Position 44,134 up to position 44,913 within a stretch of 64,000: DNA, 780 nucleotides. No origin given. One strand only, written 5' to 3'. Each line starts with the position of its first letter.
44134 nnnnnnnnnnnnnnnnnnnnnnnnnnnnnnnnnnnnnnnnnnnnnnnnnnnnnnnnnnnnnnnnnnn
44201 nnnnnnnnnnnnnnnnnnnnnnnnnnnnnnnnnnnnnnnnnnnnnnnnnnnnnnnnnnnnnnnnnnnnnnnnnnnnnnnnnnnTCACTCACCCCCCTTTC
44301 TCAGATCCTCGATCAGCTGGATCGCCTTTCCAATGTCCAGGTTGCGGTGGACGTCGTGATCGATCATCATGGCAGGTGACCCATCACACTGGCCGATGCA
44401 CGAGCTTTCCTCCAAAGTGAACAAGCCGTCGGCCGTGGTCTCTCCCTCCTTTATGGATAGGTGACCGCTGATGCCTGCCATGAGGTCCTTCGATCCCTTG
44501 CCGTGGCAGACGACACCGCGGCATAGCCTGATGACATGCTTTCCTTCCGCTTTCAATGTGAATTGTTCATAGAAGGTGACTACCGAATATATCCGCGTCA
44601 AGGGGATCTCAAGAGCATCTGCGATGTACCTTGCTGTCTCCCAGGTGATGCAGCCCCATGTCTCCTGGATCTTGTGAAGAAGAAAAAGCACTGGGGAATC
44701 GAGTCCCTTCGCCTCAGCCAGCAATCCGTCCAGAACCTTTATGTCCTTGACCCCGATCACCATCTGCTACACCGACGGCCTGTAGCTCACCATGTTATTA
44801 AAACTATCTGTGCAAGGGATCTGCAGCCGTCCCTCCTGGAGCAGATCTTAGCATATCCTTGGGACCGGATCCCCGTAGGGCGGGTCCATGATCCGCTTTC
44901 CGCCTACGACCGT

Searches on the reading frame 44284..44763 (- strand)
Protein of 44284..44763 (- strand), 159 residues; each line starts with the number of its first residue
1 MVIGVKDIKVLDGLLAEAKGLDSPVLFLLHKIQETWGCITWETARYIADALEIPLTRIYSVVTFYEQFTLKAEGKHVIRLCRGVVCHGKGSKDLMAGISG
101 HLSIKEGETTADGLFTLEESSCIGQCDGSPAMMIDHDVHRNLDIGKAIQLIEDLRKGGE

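Call 3: search_protein_families(library=pfam, proteins=[window:44284-44763:-], max_evalue=0.1)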
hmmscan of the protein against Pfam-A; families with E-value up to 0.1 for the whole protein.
window:44284-44763:- (159 aa): 1 family
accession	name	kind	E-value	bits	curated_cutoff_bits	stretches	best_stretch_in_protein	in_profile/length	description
PF01257.25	2Fe-2S_thioredx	-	1.8e-42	145.1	24.8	1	16-154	6-144/145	Thioredoxin-like [2Fe-2S] ferredoxin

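Call 4: search_protein_families(library=ncbifam, proteins=[window:44284-44763:-], max_evalue=0.1)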
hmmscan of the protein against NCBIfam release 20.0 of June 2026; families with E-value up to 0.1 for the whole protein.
window:44284-44763:- (159 aa): 10 families
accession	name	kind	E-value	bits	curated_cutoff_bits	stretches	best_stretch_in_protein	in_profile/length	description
NF005722.0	PRK07539.1-2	equivalog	1.8e-37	128.8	141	1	21-153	23-155/157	NADH-quinone oxidoreductase subunit NuoE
NF004638.0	PRK05988.1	equivalog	1.8e-35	122.1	198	1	8-155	11-158/159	formate dehydrogenase subunit gamma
NF005747.0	PRK07571.1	equivalog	6.3e-35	120.4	224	1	8-154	22-168/173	bidirectional hydrogenase complex protein HoxE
TIGR01958.1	nuoE_fam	subfamily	2.4e-34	118.6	142.4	1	23-154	16-147/148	NADH-quinone oxidoreductase subunit NuoE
NF005725.0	PRK07539.1-5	equivalog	5.6e-32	110.8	220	1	22-155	38-172/174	NADH-quinone oxidoreductase subunit NuoE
NF005721.0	PRK07539.1-1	equivalog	2.9e-25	89.1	308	1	23-158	46-181/292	NADH-quinone oxidoreductase subunit NuoE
NF005724.0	PRK07539.1-4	equivalog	2.6e-22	79.8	280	1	23-157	40-175/240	NADH-quinone oxidoreductase subunit NuoE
NF005723.0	PRK07539.1-3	equivalog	6.6e-22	78.1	226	1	23-155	24-157/158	NADH-quinone oxidoreductase subunit NuoE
NF009040.0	PRK12373.1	equivalog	2.5e-19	70.3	514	1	23-157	37-172/400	NADH-quinone oxidoreductase subunit E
TIGR02259.1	benz_CoA_red_A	equivalog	0.074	11.8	578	1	44-104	217-274/432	benzoyl-CoA reductase subunit A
